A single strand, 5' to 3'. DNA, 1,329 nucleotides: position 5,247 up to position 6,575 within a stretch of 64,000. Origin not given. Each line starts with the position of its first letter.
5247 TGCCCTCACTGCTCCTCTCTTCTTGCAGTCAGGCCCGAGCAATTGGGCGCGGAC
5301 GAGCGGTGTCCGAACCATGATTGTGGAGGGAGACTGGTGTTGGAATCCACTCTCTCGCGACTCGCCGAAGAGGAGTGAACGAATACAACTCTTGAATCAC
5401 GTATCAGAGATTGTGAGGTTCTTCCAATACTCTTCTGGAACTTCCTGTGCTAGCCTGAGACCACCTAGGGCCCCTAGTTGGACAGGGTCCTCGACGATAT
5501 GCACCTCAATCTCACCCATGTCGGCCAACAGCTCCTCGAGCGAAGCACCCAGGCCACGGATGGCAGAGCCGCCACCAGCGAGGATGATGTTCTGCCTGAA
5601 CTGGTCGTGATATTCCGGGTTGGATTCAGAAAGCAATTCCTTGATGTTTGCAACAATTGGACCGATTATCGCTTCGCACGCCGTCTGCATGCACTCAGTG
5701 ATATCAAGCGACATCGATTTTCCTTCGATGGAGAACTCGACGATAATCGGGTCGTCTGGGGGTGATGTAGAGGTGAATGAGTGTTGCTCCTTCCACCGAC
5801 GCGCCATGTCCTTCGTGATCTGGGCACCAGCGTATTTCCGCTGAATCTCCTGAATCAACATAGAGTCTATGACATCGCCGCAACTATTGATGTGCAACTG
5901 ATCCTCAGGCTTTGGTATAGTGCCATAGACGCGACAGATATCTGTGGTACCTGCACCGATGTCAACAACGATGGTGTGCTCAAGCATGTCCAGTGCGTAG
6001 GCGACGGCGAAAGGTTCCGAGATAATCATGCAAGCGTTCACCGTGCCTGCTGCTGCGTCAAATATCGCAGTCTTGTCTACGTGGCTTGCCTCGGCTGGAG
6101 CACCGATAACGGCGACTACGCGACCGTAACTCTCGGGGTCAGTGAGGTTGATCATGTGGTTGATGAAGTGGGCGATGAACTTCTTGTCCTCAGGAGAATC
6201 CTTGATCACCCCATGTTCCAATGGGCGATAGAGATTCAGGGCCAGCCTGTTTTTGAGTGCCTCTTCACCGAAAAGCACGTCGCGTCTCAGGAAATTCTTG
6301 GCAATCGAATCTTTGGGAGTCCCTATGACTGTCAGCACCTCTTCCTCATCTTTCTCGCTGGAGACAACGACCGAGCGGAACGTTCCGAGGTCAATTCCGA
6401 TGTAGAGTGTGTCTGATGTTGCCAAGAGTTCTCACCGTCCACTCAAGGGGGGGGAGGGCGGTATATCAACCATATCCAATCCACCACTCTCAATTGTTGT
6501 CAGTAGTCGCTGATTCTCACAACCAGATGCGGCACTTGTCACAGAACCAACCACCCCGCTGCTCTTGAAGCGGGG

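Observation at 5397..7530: Actin-fold ATPase paired with a double zinc-ribbon acidic protein: candidate cytomotive module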

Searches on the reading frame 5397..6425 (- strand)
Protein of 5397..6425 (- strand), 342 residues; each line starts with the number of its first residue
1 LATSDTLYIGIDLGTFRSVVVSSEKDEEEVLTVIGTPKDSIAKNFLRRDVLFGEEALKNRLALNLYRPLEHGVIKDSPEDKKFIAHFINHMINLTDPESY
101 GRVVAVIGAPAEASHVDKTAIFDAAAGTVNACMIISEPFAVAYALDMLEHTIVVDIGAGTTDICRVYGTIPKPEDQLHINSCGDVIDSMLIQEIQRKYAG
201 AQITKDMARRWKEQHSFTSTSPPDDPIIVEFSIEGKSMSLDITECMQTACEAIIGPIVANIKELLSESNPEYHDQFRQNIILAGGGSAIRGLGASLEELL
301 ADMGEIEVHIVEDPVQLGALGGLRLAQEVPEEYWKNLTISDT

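Call 3: search_protein_families(library=pfam, proteins=[window:5397-6425:-], max_evalue=0.01)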
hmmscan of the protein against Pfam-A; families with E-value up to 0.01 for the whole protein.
window:5397-6425:- (342 aa): 6 families
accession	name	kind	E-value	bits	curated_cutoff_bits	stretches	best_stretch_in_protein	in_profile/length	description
PF06723.19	MreB_Mbl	-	6.6e-28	97.9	27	1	9-328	4-321/327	MreB/Mbl protein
PF25229.1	Salactin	-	1.2e-13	51.2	27.1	1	9-328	4-333/335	Salactin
PF00022.25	Actin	-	6.7e-11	41.8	27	1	30-197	44-190/410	Actin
PF25216.1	Volactin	-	5.6e-06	26.5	35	1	51-316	60-311/321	Volactin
PF21522.3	MreB-like_C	-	8.5e-06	26.8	27.8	1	153-289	1-116/123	Archaeal actin homologue MreB-like, C-terminal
PF00012.26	HSP70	-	0.00019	20.2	20.6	0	105-164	136-201/599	Hsp70 protein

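Call 4: search_protein_families(library=ncbifam, proteins=[window:5397-6425:-], max_evalue=0.01)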
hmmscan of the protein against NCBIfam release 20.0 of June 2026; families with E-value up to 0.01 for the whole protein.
window:5397-6425:- (342 aa): 16 families
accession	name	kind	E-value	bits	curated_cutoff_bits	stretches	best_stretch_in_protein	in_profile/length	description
NF040964.1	MamK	subfamily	3.8e-109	364.8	400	1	7-338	1-331/335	MamK family actin-like protein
NF053558.1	BeeR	equivalog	1.5e-65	221.5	530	1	7-337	1-348/349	BeeR family actin-like protein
NF010539.0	PRK13927.1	subfamily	1.1e-28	100.2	293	1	9-328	9-328/339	rod shape-determining protein MreB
TIGR00904.1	mreB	subfamily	1.4e-24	86.8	365.75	1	9-326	5-326/334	MreB/Mrl family cell shape determining protein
NF010540.1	PRK13929.1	exception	5.8e-20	71.6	515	1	8-324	6-322/334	rod-share determining protein MreBH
NF053533.1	salactin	equivalog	6.5e-15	55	400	1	9-328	4-334/335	actin-like salactin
NF011660.0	PRK15080.1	equivalog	1.9e-08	33.8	182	1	125-164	118-156/277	ethanolamine utilization protein EutJ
TIGR01991.1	HscA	equivalog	1.1e-06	27.5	708.55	1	104-301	132-338/600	Fe-S protein assembly chaperone HscA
TIGR01174.1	ftsA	equivalog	2.5e-06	26.8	175.85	1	152-300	199-338/371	cell division protein FtsA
NF001413.0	PRK00290.1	equivalog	6.7e-06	24.7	648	1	105-164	136-199/625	molecular chaperone DnaK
NF003520.0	PRK05183.1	subfamily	1.3e-05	23.9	620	1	104-164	152-217/621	Fe-S protein assembly chaperone HscA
TIGR02529.1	EutJ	subfamily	3.2e-05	23.5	152.1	1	126-164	86-123/239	ethanolamine utilization protein EutJ family protein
TIGR02350.1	prok_dnaK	equivalog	0.00018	20.1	822.55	0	105-164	133-198/596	molecular chaperone DnaK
NF002399.0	PRK01433.1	equivalog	0.0054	15.4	743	0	105-290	144-322/595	Fe-S protein assembly chaperone HscA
NF010498.0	PRK13917.1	equivalog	0.0082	15.4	417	0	151-227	187-249/344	plasmid segregation protein ParM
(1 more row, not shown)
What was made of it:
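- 5397..6425 (-): MamK-family actin-like ATPase, 'paralogue A' of Poseidoniales (342 aa). NCBIfam MamK NF040964 gives E 3.8e-109 and 364.8 bits over positions 1-331 of 335; the cut-off is 400 (call 4).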

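Call 5: find_homologous_proteins(query=window:5397-6425:-, max_evalue=1e-10)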
Query window:5397-6425:- (342 aa): 5475 proteins with E <= 1e-10 among 8000 candidates; the best 120 are listed.
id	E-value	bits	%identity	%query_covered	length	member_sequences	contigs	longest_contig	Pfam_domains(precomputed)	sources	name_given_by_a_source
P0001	9.3e-210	714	93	100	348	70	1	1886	PF25216.1,PF06723.20,PF25229.2,PF21522.4,PF00022.26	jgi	jgi:rod shape-determining protein MreB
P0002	3.1e-192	656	84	100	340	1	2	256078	PF25216.1,PF06723.20,PF25229.2,PF00022.26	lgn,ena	-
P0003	4.2e-192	656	84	100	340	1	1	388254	PF25216.1,PF06723.20,PF25229.2,PF00022.26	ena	-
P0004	9.9e-192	654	85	99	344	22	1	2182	PF25216.1,PF06723.20,PF25229.2,PF00022.26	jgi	-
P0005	1.9e-191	653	85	99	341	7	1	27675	PF25216.1,PF06723.20,PF25229.2,PF21522.4,PF00022.26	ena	-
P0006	3.6e-191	652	85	99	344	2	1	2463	PF25216.1,PF06723.20,PF25229.2,PF00022.26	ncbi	-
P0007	4.8e-191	652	85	99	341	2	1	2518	PF25216.1,PF06723.20,PF25229.2,PF00022.26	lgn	-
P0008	4.3e-190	649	84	99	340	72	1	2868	PF25216.1,PF06723.20,PF25229.2,PF00022.26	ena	-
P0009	5.1e-190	649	83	100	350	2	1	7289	PF25216.1,PF06723.20,PF25229.2,PF00022.26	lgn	-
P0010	1.4e-188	644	83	99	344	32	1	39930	PF25216.1,PF06723.20,PF25229.2,PF00022.26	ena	-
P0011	3.2e-188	643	82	100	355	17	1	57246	PF25216.1,PF06723.20,PF25229.2,PF00022.26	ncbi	-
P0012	1.3e-187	641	82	98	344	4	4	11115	PF25216.1,PF06723.20,PF25229.2,PF00022.26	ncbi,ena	-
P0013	1.2e-186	638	84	99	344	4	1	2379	PF25216.1,PF06723.20,PF25229.2,PF00022.26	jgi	-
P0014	8.3e-178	609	78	98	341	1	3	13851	PF25216.1,PF06723.20,PF25229.2,PF00022.26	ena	-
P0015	1.1e-177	608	78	98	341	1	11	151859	PF25216.1,PF06723.20,PF25229.2,PF00022.26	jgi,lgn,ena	-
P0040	9.4e-173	592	76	98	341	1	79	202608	PF25216.1,PF06723.20,PF25229.2,PF21522.4,PF00022.26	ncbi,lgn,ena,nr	ncbi:MAG: rod shape-determining protein [Candidatus Poseidoniaceae archaeon]|nr:rod shape-determinin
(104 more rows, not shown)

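Call 6: search_solved_structures(query=window:5397-6425:-, max_evalue=0.001, show_alignments=1)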
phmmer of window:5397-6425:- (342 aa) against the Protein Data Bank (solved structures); distinct sequences matched with E-value up to 0.001: 68 (the best 60 are shown).
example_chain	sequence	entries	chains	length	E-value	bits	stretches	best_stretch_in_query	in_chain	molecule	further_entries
5ljw_A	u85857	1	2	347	5.8e-75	255.7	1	5-337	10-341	Actin-like ATPase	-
5jyg_A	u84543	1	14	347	5.5e-74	252.5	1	5-337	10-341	Actin-like ATPase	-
5ljv_A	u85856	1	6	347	7.6e-74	252.1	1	5-337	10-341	Actin-like ATPase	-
8r2n_A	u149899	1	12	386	1.1e-45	159.6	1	5-336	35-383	Actin/actin family protein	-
1jce_A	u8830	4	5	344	5.7e-15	58.6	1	9-298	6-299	ROD SHAPE-DETERMINING PROTEIN MREB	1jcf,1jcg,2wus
4czl_A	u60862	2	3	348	7.1e-15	58.3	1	63-324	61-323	ROD SHAPE-DETERMINING PROTEIN MREB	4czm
4czf_A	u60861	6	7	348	2.8e-14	56.3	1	63-324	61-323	ROD SHAPE-DETERMINING PROTEIN MREB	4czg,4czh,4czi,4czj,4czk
4cze_A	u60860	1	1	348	1e-13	54.5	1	63-324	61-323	ROD SHAPE-DETERMINING PROTEIN MREB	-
7zpt_M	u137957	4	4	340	1.9e-13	53.6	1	8-322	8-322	Cell shape-determining protein MreB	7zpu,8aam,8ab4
8azg_M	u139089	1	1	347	2e-13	53.5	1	8-322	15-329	Cell shape-determining protein MreB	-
7zvw_B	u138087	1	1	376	1.3e-05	27.8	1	32-214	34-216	Actin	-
4pl7_A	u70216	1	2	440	2.1e-05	27.1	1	32-214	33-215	Actin,Thymosin beta-4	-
5adx_A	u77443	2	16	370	4e-05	26.2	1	34-297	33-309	ACTIN RELATED PROTEIN 1 | DYNACTIN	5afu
5nw4_G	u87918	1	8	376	4.1e-05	26.2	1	34-297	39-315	Arp1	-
30dr_A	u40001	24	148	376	4.4e-05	26.1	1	34-297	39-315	ARP1 actin related protein 1 homolog A | Alpha-centractin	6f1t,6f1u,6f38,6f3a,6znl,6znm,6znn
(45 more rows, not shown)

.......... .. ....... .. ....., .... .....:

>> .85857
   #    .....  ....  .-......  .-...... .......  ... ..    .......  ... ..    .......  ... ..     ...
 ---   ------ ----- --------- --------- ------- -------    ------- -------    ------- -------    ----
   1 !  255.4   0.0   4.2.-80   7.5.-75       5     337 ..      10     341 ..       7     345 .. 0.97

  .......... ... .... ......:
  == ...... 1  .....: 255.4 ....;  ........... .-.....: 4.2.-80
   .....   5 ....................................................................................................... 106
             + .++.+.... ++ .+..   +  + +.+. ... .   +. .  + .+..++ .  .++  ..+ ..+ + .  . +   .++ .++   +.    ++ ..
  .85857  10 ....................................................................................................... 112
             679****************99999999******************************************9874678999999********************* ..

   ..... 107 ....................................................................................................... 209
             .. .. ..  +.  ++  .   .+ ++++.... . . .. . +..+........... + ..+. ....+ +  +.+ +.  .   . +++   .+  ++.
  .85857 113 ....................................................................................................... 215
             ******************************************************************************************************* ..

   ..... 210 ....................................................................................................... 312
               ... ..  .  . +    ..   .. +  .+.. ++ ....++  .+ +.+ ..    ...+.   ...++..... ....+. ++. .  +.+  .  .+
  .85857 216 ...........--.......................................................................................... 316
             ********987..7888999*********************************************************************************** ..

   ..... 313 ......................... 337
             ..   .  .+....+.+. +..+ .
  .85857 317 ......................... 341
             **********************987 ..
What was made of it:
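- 5397..6425 (-): PDB sequence search ranks MamK 5ljw/5jyg/5ljv first at E about 1e-75, then BeeR at 1e-45 and MreB at 1e-15 (call 6).
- MamK is the best PDB sequence match (call 6).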

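Call 10: find_related_loci(query=window:5397-6425:-, collection=genome_contigs, flank=6000)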
Query window:5397-6425:- (342 aa) in genome_contigs; peptide patterns used: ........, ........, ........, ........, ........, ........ (x = any residue, [..] = any of these).
113 stretches matched a pattern; 63 encode a relative of the query (tblastn E <= 1e-3); 62 distinct loci.
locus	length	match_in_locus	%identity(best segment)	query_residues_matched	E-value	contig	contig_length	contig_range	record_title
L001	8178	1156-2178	96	1-341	0e+0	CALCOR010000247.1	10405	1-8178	MAG TPA_asm: uncultured euryarchaeote isolate ERR599166_bin.80_CONCOCT_v1.1_MAG genome assembly, contig: ERZ842091.10534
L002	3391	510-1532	94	1-341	0e+0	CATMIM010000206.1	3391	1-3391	MAG: uncultured Candidatus Poseidoniales archaeon isolate SRR3968777_bin.2_MetaWRAP_v1.3_MAG genome assembly, contig: ER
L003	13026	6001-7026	94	1-342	0e+0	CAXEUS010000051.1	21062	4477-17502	MAG TPA_asm: uncultured Candidatus Poseidoniales archaeon isolate ERR599071_concoct_96 genome assembly, contig: ERZ84339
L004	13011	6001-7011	87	5-341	0e+0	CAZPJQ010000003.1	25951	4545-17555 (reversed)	MAG TPA_asm: uncultured Candidatus Poseidoniales archaeon isolate SRP092902_co1_78 genome assembly, contig: NODE_2447_le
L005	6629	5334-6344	86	5-341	0e+0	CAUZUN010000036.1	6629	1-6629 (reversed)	MAG: Candidatus Thalassarchaeaceae archaeon isolate CB9_331.93 genome assembly, contig: Ga0302133_10007090, whole genome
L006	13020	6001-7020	84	1-341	0e+0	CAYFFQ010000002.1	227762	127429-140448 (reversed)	MAG TPA_asm: uncultured Candidatus Poseidoniales archaeon isolate ERP019367_co1_102 genome assembly, contig: NODE_71_len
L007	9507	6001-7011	86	5-341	0e+0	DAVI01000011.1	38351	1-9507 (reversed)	MAG TPA_asm: Euryarchaeota archaeon UBA59 UBA59_contig_15788, whole genome shotgun sequence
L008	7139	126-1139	84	4-341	0e+0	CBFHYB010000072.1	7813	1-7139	MAG: Candidatus Thalassarchaeaceae archaeon isolate AGTU_5_bin_47_strict genome assembly, contig: AGTU_5_bin_47_strict_c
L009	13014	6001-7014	83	4-341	0e+0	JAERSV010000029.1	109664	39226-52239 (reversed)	MAG: Methanobacteriota archaeon isolate BH15 c_000000002952, whole genome shotgun sequence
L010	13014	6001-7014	83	4-341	0e+0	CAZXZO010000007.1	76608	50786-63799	MAG TPA_asm: uncultured Candidatus Poseidoniales archaeon isolate binchicken_co46_552 genome assembly, contig: NODE_509_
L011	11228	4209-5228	82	1-341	0e+0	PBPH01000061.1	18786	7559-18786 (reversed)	MAG: Methanobacteriota archaeon isolate RS368 TaraRedSea_contig_145467, whole genome shotgun sequence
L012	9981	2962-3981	82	1-341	0e+0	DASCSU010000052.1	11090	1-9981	MAG TPA_asm: Candidatus Thalassarchaeaceae archaeon isolate Ts_MAG_36 NODE_52_length_11090_cov_1.752565, whole genome sh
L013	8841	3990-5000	84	5-341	0e+0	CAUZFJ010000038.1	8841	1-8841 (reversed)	MAG: Candidatus Thalassarchaeaceae archaeon isolate CB11b_AW.96 genome assembly, contig: Ga0310124_10004855, whole genom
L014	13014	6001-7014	83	4-341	0e+0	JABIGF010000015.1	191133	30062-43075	MAG: Methanobacteriota archaeon isolate SI053_bin38 k141_536563, whole genome shotgun sequence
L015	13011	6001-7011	83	5-341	0e+0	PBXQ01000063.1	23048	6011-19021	MAG: Thermoplasmata archaeon isolate RS476 TaraRedSea_contig_35295, whole genome shotgun sequence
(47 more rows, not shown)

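Call 57: search_protein_families(library=phrogs, proteins=[window:5397-6425:-], max_evalue=0.01)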
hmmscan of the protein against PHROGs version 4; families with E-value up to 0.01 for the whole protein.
window:5397-6425:- (342 aa): 3 families
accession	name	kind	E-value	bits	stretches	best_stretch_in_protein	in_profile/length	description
phrog_691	-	DNA, RNA and nucleotide metabolism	5.7e-10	39.9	1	128-307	143-303/329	partition protein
phrog_22570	-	unknown function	2.1e-09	37.4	1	4-315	3-314/682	-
phrog_22485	-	unknown function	0.001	18.3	0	104-164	134-200/634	-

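Call 74: predict_structure(alignment_id=A3)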
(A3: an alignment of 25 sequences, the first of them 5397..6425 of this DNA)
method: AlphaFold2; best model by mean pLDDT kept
length: 342 residues; sequences in the alignment: 25
mean_pLDDT: 76.8   pTM: 0.78
mean pLDDT of the five models: 76.8, 76.4, 76.1, 75.4, 69.7
residues with pLDDT >= 90: 114; 70-90: 133; 50-70: 46; < 50: 49
segments of 3 or more residues with pLDDT < 50: 33-73, 112-114, 339-342
pLDDT, mean of each block of 10 residues (from residue 1): 77 72 71 40 26 29 35 55 70 79 82 57 75 82 90 84 83 80 87 96 86 91 96 92 98 96 92 95 82 97 95 75 88 64 37
secondary structure, 60 per line:
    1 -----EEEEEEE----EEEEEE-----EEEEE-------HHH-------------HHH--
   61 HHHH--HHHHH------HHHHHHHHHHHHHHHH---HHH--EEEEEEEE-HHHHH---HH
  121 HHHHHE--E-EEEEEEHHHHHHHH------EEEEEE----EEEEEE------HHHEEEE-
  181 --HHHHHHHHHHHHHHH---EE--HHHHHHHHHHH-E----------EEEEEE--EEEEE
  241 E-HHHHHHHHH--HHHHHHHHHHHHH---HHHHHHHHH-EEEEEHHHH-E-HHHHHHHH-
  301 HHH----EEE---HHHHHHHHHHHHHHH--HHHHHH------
elements in order: E6-12 E17-22 E28-32 H61-64 H67-71 H78-93 E102-109 H111-115 H119-125 E131-136 H137-144 E151-156 E161-166 E176-179 H183-197 H205-215 E228-233 E236-241 H243-251 H254-266 H270-278 E280-284 H285-288 H292-299 E308-310 H314-328 H331-336

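Call 77: fold_search(model_id=the predicted structure, library=pdb)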
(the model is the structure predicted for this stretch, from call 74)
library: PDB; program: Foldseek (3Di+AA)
matches with E <= 10: 1280; with E <= 0.001: 753
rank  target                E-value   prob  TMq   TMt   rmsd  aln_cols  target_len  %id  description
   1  5ljw_B                5.4e-29  1.00  0.74  0.77   7.3       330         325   39  MamK non-polymerising A278D mutant bound to AMPPNP (released 2016-11-16)
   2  5ljv_A                1.7e-28  1.00  0.77  0.81   5.8       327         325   39  MamK double helical filament (released 2016-11-16)
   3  5ljw_A                4.3e-28  1.00  0.77  0.79   6.6       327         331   40  MamK non-polymerising A278D mutant bound to AMPPNP (released 2016-11-16)
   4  8r2n_A                5.7e-24  1.00  0.73  0.71   6.0       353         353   30  Structure of the BeeR filament (released 2025-03-05)
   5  5jyg_A                1.3e-17  1.00  0.74  0.76   6.2       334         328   38  Cryo-EM structure of the MamK filament at 6.5 A (released 2016-07-27)
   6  4czk                  1.1e-16  1.00  0.68  0.72   6.1       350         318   22  C. crescentus MreB, single filament, AMPPNP, MP265 inhibitor (released 2014-06-11)
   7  9a5t_B                1.3e-16  1.00  0.67  0.67   7.1       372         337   23  Integrative model of MBL-MREB by crosslinking MS and deep learning (released 2024-09-18)
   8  9a51_A                1.4e-16  1.00  0.65  0.67   7.8       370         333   23  Integrative model of MBL-YTXH by crosslinking MS and deep learning (released 2024-09-18)
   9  4czl                  2.0e-16  1.00  0.65  0.66   6.9       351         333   23  C. crescentus MreB, monomeric, ADP (released 2014-06-25)
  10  4czf                  4.6e-16  1.00  0.67  0.70   6.3       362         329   21  C. crescentus MreB, single filament, ADP (released 2014-06-11)
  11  4czg                  6.4e-16  1.00  0.64  0.68   7.5       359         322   21  C. crescentus MreB, single filament, ADP, A22 inhibitor (released 2014-06-11)
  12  4czm_A                6.4e-16  1.00  0.66  0.67   7.9       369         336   22  C. crescentus MreB, monomeric, AMPPNP (released 2014-08-13)
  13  1jcf                  1.0e-15  1.00  0.70  0.71   5.5       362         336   24  MREB FROM THERMOTOGA MARITIMA, TRIGONAL (released 2001-09-19)
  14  4czi                  1.1e-15  1.00  0.67  0.71   5.9       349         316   22  C. crescentus MreB, single filament, empty (released 2014-06-11)
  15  8azg                  1.2e-15  1.00  0.67  0.70   7.7       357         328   22  Crystal structure of MreB from Geobacillus stearothermophilus ATCC7953 in complex with ATP (released 2023-09-13)
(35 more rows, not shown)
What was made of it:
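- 5397..6425 (-): The AF2 model best matches MamK (TM 0.77-0.81), ahead of BeeR (0.73) and MreB (0.65-0.70) (calls 74, 77).
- On MamK family (NCBIfam NF040964): The AF2 model (pLDDT 76.8) gives TM 0.77-0.81 to 5ljv/5ljw, 0.73 to BeeR and 0.65-0.70 to MreB (calls 74, 77).
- On Non-polymerising ASKHA proteins (Hsp70, sugar kinases, PilM, EutJ): All top fold matches are polymerising actins (call 77).
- Closest known: BeeR. Same: BeeR is the second-best PDB match, with E 1e-45 and TM 0.73 (calls 6, 77).
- MamK is the best fold match, with TM 0.77-0.81 (call 77). MreB structures rank below MamK and BeeR (calls 6, 77).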
